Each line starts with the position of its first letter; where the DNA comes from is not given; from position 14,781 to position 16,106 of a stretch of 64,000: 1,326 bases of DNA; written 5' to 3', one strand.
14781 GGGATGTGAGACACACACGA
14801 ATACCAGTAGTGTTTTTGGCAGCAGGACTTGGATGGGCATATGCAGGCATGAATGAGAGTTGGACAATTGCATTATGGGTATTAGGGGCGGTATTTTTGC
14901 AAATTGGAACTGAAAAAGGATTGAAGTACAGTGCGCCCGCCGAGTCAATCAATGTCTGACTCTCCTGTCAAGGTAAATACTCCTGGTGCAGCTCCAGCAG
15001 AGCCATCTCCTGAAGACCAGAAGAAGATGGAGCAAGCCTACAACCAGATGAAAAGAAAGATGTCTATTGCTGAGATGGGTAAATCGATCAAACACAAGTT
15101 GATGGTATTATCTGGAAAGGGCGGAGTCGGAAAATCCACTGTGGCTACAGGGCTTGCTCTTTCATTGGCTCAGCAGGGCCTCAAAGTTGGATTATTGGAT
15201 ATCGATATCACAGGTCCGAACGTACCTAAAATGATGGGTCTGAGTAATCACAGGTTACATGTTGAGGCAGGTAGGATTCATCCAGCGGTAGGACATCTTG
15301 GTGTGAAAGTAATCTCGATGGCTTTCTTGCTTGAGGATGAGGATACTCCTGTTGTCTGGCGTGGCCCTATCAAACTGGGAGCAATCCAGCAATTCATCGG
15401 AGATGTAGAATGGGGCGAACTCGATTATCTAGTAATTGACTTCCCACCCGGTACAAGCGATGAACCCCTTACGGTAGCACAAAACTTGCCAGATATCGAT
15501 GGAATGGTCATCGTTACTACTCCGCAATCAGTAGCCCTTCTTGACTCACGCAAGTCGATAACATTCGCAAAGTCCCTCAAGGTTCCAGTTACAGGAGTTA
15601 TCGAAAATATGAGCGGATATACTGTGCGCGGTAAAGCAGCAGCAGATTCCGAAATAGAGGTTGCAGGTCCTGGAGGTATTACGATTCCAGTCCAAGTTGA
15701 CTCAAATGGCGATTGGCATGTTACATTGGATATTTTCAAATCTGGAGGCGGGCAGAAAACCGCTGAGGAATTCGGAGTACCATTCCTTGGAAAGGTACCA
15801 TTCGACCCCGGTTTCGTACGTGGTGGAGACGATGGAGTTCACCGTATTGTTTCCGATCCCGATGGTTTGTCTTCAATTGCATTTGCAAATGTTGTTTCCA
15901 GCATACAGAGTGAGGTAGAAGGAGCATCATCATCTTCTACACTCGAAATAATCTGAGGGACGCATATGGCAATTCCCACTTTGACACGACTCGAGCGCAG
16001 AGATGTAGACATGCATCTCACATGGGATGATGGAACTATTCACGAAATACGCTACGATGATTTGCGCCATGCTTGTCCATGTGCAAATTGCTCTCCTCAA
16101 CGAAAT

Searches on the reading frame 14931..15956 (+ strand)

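Call 74: search_protein_families(library=pfam, proteins=[window:14931-15956:+], max_evalue=0.1)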
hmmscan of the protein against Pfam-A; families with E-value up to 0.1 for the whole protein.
window:14931-15956:+ (341 aa): 20 families
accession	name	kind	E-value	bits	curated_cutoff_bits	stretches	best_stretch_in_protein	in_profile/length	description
PF10609.15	ParA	-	1.7e-87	293.4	27.1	2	53-233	2-180/246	NUBPL iron-transfer P-loop NTPase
PF01656.29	CbiA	-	3.1e-13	50.2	25.4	1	57-205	1-54/125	CobQ/CobB/MinD/ParA nucleotide binding domain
PF13614.12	AAA_31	-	1.4e-07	32.1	27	1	59-104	6-50/177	AAA domain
PF09140.17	MipZ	-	9.4e-07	28.8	20.7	1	58-182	4-117/262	ATPase MipZ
PF02374.21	ArsA_ATPase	-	1.7e-06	27.9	24.3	1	56-92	2-38/305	Anion-transporting ATPase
PF13481.12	AAA_25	-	4e-05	23.8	27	1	50-86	28-63/195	AAA domain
PF03308.22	MeaB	-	0.00038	20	23.1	1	51-96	29-74/273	Methylmalonyl Co-A mutase-associated GTPase MeaB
PF03193.22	RsgA_GTPase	-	0.0006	20.1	30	1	38-78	89-129/174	RsgA GTPase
PF20720.3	nSTAND3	-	0.0007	19.8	27.2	1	53-86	15-48/155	Novel STAND NTPase 3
PF01583.26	APS_kinase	-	0.0044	17.5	21.1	1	58-108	5-55/152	Adenylylsulphate kinase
PF16575.11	CLP1_P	-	0.0048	17.2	26.6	1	62-103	1-44/188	mRNA cleavage and polyadenylation factor CLP1 P-loop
PF25199.1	nSTAND_NTPase5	-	0.011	15.9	34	1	53-95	39-82/145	Novel STAND NTPase 5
PF17936.7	Big_6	-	0.016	15.9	27.6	1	226-269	11-55/83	Bacterial Ig domain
PF00142.24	Fer4_NifH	-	0.017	15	25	1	59-89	4-34/271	4Fe-4S iron sulfur cluster binding proteins, NifH/frxC family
PF07015.17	VirC1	-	0.068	12.9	24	0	59-93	6-40/231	VirC1 protein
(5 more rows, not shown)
